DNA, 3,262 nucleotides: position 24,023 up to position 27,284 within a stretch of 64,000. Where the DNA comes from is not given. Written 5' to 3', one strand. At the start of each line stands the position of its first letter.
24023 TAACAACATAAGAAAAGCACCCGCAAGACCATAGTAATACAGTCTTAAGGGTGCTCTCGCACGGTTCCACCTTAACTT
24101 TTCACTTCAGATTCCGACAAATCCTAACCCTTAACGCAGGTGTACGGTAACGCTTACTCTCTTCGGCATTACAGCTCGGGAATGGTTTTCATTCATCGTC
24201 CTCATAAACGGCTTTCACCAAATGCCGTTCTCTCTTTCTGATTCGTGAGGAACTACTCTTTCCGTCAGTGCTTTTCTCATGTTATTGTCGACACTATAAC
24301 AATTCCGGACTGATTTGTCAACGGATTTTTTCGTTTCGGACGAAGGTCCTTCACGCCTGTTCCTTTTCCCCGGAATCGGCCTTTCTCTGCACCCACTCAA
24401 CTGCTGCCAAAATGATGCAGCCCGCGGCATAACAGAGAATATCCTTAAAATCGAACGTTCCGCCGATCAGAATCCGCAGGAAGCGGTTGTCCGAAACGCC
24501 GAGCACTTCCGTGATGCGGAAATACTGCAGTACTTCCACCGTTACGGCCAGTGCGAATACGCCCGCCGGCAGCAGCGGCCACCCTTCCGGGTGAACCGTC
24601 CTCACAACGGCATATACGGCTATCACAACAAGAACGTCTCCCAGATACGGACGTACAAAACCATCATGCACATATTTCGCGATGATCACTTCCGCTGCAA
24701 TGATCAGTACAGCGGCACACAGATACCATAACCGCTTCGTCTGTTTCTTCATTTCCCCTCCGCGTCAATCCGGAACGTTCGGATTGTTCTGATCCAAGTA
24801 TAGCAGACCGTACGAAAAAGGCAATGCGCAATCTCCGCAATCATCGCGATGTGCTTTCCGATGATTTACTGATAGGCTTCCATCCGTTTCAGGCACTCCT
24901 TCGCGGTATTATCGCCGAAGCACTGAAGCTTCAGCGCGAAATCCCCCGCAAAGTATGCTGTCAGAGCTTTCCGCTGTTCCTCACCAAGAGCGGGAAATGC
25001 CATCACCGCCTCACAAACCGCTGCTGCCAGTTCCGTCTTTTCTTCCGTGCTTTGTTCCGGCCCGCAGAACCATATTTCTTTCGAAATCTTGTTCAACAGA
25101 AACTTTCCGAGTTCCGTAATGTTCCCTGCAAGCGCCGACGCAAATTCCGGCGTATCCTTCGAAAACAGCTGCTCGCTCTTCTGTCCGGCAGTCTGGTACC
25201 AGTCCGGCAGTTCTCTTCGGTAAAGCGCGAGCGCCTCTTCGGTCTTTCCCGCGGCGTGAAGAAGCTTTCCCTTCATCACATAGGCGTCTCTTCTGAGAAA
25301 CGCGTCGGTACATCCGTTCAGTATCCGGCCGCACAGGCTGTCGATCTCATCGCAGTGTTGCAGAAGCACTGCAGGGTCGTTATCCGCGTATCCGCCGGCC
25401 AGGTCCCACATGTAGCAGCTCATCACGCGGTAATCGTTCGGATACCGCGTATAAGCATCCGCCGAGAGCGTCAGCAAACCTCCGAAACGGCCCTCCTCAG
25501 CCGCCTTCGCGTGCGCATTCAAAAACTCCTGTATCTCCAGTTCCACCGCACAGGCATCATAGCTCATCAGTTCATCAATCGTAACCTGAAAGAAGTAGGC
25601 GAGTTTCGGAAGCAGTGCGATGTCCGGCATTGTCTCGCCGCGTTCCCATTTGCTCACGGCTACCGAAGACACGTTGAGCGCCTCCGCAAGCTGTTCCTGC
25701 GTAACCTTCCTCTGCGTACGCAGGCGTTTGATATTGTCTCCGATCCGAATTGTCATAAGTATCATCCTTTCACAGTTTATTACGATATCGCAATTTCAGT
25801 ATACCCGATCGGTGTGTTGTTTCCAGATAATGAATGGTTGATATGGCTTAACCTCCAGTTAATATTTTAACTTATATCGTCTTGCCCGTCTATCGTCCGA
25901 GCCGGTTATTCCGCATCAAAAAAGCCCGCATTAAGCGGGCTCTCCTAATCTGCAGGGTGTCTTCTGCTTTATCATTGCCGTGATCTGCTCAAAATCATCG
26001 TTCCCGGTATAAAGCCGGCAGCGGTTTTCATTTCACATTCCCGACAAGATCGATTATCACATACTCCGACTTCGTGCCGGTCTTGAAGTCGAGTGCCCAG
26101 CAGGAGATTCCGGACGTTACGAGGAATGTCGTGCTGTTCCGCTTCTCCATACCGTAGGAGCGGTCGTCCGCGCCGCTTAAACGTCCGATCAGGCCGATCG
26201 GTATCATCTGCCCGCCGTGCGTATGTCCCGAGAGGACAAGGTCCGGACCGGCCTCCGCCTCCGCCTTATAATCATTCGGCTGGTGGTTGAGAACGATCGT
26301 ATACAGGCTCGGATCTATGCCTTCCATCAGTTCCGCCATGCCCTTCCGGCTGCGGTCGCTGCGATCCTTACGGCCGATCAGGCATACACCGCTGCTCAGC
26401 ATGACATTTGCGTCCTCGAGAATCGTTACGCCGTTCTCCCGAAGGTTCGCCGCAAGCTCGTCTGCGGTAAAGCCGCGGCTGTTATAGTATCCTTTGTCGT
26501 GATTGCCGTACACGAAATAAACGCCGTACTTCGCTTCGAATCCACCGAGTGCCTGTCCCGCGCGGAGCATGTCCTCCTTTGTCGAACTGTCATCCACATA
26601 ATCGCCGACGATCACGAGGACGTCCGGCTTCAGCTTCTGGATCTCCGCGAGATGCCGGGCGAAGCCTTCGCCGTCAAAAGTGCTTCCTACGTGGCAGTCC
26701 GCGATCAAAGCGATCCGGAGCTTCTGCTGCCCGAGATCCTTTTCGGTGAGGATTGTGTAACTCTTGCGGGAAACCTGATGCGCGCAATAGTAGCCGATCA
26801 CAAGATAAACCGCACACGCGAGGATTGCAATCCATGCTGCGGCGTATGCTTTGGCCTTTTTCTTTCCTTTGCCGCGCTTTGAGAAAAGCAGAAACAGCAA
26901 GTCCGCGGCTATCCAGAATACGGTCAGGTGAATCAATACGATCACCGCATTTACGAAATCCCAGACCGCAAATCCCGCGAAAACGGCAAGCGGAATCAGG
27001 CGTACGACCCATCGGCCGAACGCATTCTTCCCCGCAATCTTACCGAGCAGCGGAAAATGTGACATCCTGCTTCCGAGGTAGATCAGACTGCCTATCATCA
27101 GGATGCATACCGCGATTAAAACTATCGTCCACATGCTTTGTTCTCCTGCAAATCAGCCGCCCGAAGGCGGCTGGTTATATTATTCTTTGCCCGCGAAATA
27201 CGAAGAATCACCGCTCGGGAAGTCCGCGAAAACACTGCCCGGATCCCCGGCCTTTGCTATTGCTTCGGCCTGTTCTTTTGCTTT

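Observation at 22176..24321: A complete T-box leader controls a 2H-phosphoesterase-GNAT fusion and a SAM methyltransferase, not an aaRS, biosynthesis or transport gene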

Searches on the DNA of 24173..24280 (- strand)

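Call 46: build_rna_model(alignment_id=A4, structure=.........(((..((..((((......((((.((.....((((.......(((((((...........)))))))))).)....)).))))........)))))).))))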
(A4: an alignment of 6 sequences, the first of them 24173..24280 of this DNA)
Model R1 built from alignment A4 (6 sequences, 110 columns); structure: as given.
model positions 108; base pairs 26; branch points 0; effective number of sequences 0.96; information 0.59 bits per position. Calibrated on 0.2 Mb of random sequence (short: E-values are rough).
structure used (alignment columns):
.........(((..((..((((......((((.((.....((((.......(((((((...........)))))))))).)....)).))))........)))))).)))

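Call 48: search_with_rna_model(model_id=R1, sources=[window, L001, L003, L027, L030, L033, L035, L036, L037, L038, L039, L040, L041, L042, L043, L044, L045, L046, L047, L048, L049, L050, L051, L053, L054, L055, L056, L057, L058, L060, L062, L063, L064, L065, L066, L067, L068, L069, L070, L071, L072, L073, L074, L075, L076, L077, L078, L079, L080, L081, L082, L083, L084, L085, L086, L087, L089, L090, L091, L092, L093, L094, L095, L096, L097, L098, L099, L102, L103, L104, L105, L106, L109, L110, L111, L112, L113, L115, L116, L118, L119, L120, L121, L123, L124, L125, L126, L129, L130, L132, L135, L136, L137, L138, L139, L141, L149, L151, L152, L154], max_evalue=0.001, make_alignment=true)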
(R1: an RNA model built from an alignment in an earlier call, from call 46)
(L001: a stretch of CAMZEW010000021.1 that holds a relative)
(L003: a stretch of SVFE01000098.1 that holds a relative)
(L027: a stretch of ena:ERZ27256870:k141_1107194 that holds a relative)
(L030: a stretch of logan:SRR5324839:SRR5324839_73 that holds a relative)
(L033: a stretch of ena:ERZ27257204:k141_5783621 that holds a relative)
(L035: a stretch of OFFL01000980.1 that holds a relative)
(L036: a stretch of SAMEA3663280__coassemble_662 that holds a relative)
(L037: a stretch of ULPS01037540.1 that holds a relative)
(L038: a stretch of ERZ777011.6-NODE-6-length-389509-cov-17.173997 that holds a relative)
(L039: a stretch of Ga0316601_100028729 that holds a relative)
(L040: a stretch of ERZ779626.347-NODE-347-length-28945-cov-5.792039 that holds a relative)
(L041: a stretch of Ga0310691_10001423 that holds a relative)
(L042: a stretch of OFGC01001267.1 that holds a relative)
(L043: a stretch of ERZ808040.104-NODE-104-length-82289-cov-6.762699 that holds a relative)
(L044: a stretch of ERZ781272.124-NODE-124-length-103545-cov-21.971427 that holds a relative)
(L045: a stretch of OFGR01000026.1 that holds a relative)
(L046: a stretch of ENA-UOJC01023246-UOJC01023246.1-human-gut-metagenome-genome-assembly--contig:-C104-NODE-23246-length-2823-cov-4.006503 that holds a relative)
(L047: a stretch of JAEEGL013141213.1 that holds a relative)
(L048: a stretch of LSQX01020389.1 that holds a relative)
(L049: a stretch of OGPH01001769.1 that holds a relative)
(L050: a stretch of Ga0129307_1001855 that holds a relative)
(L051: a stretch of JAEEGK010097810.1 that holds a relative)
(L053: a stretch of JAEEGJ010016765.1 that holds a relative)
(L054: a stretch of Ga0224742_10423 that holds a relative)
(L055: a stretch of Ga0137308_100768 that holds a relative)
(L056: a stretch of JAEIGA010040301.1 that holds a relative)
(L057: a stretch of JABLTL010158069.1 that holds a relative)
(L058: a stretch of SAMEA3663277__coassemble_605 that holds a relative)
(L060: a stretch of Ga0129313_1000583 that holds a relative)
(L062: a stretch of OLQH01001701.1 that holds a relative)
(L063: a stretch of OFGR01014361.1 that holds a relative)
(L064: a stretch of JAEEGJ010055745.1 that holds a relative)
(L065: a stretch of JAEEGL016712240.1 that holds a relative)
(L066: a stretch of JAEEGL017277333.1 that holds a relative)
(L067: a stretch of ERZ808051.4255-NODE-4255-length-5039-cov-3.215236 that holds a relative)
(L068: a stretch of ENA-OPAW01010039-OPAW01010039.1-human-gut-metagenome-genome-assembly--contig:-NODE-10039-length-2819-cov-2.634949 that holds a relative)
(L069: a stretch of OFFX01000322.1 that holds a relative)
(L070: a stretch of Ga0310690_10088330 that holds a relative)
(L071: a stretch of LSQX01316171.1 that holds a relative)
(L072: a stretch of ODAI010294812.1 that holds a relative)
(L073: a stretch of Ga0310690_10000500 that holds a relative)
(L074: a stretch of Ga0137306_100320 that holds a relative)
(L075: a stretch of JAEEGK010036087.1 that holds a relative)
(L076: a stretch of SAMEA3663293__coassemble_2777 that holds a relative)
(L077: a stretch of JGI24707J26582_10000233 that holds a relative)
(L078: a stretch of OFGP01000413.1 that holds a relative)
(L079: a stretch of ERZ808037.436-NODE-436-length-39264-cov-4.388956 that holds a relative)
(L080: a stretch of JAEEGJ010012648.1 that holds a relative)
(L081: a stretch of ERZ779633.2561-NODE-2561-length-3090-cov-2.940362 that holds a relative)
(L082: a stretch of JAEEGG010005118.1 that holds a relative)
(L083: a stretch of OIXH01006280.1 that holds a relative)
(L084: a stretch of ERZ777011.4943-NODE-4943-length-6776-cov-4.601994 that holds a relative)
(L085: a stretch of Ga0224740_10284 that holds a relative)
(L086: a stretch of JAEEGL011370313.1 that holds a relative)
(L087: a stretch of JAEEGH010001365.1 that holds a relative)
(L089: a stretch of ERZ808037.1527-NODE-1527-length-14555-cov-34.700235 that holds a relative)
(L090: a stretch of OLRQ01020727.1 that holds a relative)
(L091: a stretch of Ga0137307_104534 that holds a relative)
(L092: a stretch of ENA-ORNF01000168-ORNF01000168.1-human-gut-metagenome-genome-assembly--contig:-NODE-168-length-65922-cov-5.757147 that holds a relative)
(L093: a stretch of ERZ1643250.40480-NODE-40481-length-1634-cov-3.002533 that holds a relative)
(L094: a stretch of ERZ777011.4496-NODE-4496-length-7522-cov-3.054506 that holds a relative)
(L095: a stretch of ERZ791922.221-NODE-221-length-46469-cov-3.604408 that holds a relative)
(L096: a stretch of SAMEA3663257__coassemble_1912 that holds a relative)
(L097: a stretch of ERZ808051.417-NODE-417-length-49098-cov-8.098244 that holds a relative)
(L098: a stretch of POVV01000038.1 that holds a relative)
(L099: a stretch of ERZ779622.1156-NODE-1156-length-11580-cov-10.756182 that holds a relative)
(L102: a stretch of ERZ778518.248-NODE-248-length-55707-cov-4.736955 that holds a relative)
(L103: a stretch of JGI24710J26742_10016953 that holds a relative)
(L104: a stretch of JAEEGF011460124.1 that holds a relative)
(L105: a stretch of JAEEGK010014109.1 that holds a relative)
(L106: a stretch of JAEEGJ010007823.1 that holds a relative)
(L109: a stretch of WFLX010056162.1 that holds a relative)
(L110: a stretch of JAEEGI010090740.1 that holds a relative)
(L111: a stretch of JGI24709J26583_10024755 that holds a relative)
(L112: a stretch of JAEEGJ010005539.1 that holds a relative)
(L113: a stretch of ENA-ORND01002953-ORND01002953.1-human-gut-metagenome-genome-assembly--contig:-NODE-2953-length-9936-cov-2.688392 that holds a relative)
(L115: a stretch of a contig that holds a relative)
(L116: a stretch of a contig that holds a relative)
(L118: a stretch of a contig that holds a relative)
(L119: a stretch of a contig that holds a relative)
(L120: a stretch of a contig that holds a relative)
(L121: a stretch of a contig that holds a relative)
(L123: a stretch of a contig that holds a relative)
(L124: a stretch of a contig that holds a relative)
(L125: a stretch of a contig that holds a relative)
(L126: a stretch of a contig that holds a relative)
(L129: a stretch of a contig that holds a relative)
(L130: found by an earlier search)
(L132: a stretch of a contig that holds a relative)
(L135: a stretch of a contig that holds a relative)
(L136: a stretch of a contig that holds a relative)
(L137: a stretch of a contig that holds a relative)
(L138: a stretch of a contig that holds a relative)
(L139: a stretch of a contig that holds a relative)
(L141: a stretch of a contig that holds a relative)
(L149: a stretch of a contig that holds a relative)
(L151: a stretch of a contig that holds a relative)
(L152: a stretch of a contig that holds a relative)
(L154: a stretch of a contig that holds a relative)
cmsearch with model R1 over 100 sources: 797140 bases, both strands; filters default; matches with E-value up to 0.001: 98.
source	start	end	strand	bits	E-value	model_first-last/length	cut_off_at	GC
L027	3695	3802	+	133.5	1.5e-29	1-108/108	no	0.51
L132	1363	1470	+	133.5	1.5e-29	1-108/108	no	0.51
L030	3701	3808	+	132.4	2.8e-29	1-108/108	no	0.52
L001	831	938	+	131.6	4.5e-29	1-108/108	no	0.45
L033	3668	3775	+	129.4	1.6e-28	1-108/108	no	0.5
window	24173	24280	-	128.7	2.3e-28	1-108/108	no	0.44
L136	149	256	+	128.3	3e-28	1-108/108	no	0.51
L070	3258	3366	+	115.9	3.5e-25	1-108/108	no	0.46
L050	2600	2707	+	111.6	3.9e-24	1-108/108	no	0.41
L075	3432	3539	-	110.8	6.3e-24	1-108/108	no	0.41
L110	191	298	+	110.8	6.3e-24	1-108/108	no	0.41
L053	10079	10186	+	110.7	6.9e-24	1-108/108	no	0.4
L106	5658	5766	-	110.3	8.6e-24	1-108/108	no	0.44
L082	9020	9129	-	109.6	1.2e-23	1-108/108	no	0.46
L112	1960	2069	+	109.6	1.2e-23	1-108/108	no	0.46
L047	3773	3880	-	109.1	1.7e-23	1-108/108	no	0.44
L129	6631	6738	-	109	1.7e-23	1-108/108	no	0.46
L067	3304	3411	+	108.6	2.2e-23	1-108/108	no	0.37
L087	10596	10704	+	107.8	3.6e-23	1-108/108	no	0.41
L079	2772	2879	-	107.5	4.2e-23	1-108/108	no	0.44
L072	2527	2635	-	106.7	6.6e-23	1-108/108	no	0.4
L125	206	313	+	106.4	7.6e-23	1-108/108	no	0.42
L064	5847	5954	-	105.4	1.3e-22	1-108/108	no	0.43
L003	242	349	+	104.9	1.9e-22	1-108/108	no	0.45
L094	895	1001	-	104.7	2e-22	1-108/108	no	0.43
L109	701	809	-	104.7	2.1e-22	1-108/108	no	0.38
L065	1397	1504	+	104.2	2.8e-22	1-108/108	no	0.44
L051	3698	3806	-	103.1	5.2e-22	1-108/108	no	0.45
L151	602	710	+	102.8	6.2e-22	1-108/108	no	0.45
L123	10770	10878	-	102.4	7.7e-22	1-108/108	no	0.53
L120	371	479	+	102.2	8.7e-22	1-108/108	no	0.38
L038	2849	2957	-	102.1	9.1e-22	1-108/108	no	0.5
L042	2396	2504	-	100.9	1.8e-21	1-108/108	no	0.39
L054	3375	3483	+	100.3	2.5e-21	1-108/108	no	0.41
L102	3366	3474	-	100.2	2.7e-21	1-108/108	no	0.39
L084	6515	6623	-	100.1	2.8e-21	1-108/108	no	0.39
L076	989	1097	+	99.8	3.4e-21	1-108/108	no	0.39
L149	1220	1328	+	99.1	5e-21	1-108/108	no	0.43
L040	12408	12517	+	98.8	5.9e-21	1-108/108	no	0.5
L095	1138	1245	-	98.7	6.2e-21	1-108/108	no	0.35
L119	4242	4350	+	97.3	1.4e-20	1-108/108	no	0.44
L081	412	520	+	97.1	1.6e-20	1-108/108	no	0.37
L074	9174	9282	+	96.9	1.8e-20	1-108/108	no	0.41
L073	250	357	+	96.7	2e-20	1-108/108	no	0.46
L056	5726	5835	-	96.2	2.6e-20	1-108/108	no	0.39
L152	480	586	-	96.1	2.8e-20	1-108/108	no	0.38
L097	2372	2481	+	96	3e-20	1-108/108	no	0.49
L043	7956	8064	-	95.3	4.3e-20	1-108/108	no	0.41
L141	2713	2821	-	94.5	7e-20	1-108/108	no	0.36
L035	8699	8807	+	94.3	7.7e-20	1-108/108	no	0.37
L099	11367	11475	+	94.3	7.7e-20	1-108/108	no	0.37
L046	1282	1392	-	94.1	8.7e-20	1-108/108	no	0.41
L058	2200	2306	+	93.7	1.1e-19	1-108/108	no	0.43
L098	8165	8272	+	93.4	1.3e-19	1-108/108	no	0.32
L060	4597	4704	-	92.8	1.8e-19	1-108/108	no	0.49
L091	3309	3419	-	92.4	2.3e-19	1-108/108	no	0.43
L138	343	450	+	92.4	2.3e-19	1-108/108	no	0.44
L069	6002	6109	-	91.7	3.4e-19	1-108/108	no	0.48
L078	4889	4996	+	91.7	3.4e-19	1-108/108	no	0.48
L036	3574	3682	-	91.6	3.6e-19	1-108/108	no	0.41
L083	2603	2711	-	91.5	3.8e-19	1-108/108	no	0.39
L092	3582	3690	-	91.5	3.8e-19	1-108/108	no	0.39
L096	559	667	+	91.1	4.7e-19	1-108/108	no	0.42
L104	2565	2673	+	91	5.1e-19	1-108/108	no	0.39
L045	6208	6315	+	90.7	6e-19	1-108/108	no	0.5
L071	477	585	-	90.7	6e-19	1-108/108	no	0.36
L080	601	708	-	90.7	6.2e-19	1-108/108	no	0.46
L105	8741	8848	-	90.7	6.2e-19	1-108/108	no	0.46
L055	1481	1589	-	90.5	6.9e-19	1-108/108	no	0.39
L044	5407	5514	-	90.3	7.7e-19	1-108/108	no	0.38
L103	1697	1802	-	90.2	7.9e-19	1-108/108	no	0.44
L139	4015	4122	+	89.6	1.1e-18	1-108/108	no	0.39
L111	2639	2746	-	89.3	1.3e-18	1-108/108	no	0.43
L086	759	868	+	88.8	1.8e-18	1-108/108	no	0.49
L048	360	468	+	88.2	2.4e-18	1-108/108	no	0.37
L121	1409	1517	+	87.9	3e-18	1-108/108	no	0.36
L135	2005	2112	+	87.6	3.5e-18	1-108/108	no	0.38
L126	1409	1518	+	87.1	4.7e-18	1-108/108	no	0.35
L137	2874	2982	+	85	1.6e-17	1-108/108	no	0.36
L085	8918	9028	+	84.6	1.9e-17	1-108/108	no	0.43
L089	13299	13409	+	84.6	1.9e-17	1-108/108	no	0.43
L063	1484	1592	-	84.5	2.1e-17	1-108/108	no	0.35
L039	1126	1233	-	82.8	5.3e-17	1-108/108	no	0.34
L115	5033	5125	-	82.7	5.8e-17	17-108/108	5'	0.43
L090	851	959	+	79.5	3.5e-16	1-108/108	no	0.47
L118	3664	3772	-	79.5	3.5e-16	1-108/108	no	0.47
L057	1105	1211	+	75.8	2.9e-15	1-108/108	no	0.42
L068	1426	1532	-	75.8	2.9e-15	1-108/108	no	0.42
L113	3548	3654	+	75.8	2.9e-15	1-108/108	no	0.42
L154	3023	3128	+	69.5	1.1e-13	1-108/108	no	0.31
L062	6203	6312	-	69.2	1.3e-13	1-108/108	no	0.42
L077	4208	4317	-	61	1.3e-11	1-108/108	no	0.35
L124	5036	5145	+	61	1.4e-11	1-108/108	no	0.49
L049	3566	3676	+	51.2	3.5e-09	1-108/108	no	0.51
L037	5030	5139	+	47.8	2.5e-08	1-108/108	no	0.55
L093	884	993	-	47.8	2.5e-08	1-108/108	no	0.55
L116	13253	13363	-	47.5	3e-08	1-108/108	no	0.51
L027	423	531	-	36.3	1.8e-05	1-108/108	no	0.61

Alignment A5: 98 matches aligned to the model, 140 columns, each read 5' to 3' on its own strand. Consensus structure (alignment columns), stored with it:
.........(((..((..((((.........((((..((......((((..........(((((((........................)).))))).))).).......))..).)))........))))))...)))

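Call 86: search_with_rna_model(model_id=R1, sources=[L155, L160, L165, L168, L169, L170, L172, L173, L174, L175, L006, L007, L009, L002], max_evalue=0.01)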
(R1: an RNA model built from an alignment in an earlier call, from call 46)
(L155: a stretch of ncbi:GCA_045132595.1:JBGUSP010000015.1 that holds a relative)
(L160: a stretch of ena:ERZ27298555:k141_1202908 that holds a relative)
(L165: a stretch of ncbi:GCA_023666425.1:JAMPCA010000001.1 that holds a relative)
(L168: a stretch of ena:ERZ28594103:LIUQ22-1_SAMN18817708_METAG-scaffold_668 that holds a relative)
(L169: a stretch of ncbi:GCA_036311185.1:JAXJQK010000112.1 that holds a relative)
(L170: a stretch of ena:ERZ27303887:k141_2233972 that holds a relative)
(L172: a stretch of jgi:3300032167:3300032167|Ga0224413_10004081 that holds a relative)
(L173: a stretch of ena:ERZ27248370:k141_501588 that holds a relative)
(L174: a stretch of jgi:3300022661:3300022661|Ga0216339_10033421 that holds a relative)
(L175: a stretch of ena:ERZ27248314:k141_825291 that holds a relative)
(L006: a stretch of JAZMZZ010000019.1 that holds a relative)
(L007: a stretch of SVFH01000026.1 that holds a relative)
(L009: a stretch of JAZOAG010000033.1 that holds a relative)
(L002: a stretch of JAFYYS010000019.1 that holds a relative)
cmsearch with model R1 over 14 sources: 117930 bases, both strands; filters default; matches with E-value up to 0.01: 3.
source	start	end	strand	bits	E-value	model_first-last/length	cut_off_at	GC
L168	1942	2050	+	90.9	8e-20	1-108/108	no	0.41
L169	1414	1522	+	90.9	8e-20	1-108/108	no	0.41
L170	328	436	+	86.2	1.2e-18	1-108/108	no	0.42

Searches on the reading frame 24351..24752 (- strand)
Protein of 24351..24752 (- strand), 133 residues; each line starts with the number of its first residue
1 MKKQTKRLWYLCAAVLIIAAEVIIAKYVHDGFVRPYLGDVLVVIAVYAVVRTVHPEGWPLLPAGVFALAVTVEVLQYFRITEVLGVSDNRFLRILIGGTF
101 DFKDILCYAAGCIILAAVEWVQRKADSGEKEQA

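Call 7: search_protein_families(library=pfam, proteins=[window:24351-24752:-], max_evalue=0.01)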
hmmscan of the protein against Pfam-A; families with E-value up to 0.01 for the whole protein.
window:24351-24752:- (133 aa): 2 families
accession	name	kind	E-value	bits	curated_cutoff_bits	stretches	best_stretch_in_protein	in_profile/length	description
PF10990.13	DUF2809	-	1.7e-24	86.7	29.3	1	28-112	1-86/86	Protein of unknown function (DUF2809)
PF04892.17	VanZ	-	0.0033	18.5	30.1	1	41-116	60-119/126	VanZ like family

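Call 8: search_protein_families(library=ncbifam, proteins=[window:24351-24752:-], max_evalue=0.01)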
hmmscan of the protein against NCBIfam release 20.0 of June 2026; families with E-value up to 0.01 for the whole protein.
window:24351-24752:- (133 aa): 0 families

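Call 69: search_protein_families(library=padloc, proteins=[window:24351-24752:-], max_evalue=0.01)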
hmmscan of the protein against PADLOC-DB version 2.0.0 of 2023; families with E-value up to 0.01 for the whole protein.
window:24351-24752:- (133 aa): 0 families

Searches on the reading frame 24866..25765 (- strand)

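Call 7: search_protein_families(library=pfam, proteins=[window:24866-25765:-], max_evalue=0.01)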
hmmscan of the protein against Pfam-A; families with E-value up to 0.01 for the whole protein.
window:24866-25765:- (299 aa): 6 families
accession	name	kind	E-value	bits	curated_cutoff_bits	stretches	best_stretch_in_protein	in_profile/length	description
PF01381.28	HTH_3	-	2.4e-15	56.7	23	1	12-66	1-55/55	Helix-turn-helix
PF13560.12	HTH_31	-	7.1e-10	39.5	27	1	8-65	2-60/64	Helix-turn-helix domain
PF12844.13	HTH_19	-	1.9e-07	31.3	30.2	1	9-67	1-59/64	Helix-turn-helix domain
PF13443.12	HTH_26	-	2e-06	28.4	22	1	11-70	1-61/63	Cro/C1-type HTH DNA-binding domain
PF14549.12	P22_Cro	-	0.003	17.7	30.2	1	23-47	12-34/60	DNA-binding transcriptional regulator Cro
PF08279.18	HTH_11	-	0.005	17.1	25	1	12-39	6-34/55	HTH domain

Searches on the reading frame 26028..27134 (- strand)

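Call 7: search_protein_families(library=pfam, proteins=[window:26028-27134:-], max_evalue=0.01)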
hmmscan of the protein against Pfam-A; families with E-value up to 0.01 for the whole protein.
window:26028-27134:- (368 aa): 2 families
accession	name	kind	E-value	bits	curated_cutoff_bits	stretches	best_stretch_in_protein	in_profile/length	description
PF00149.33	Metallophos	-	2.2e-16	61.3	21.5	1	139-307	1-190/191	Calcineurin-like phosphoesterase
PF12850.12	Metallophos_2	-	1.1e-06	29.2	27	1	140-308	2-119/154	Calcineurin-like phosphoesterase superfamily domain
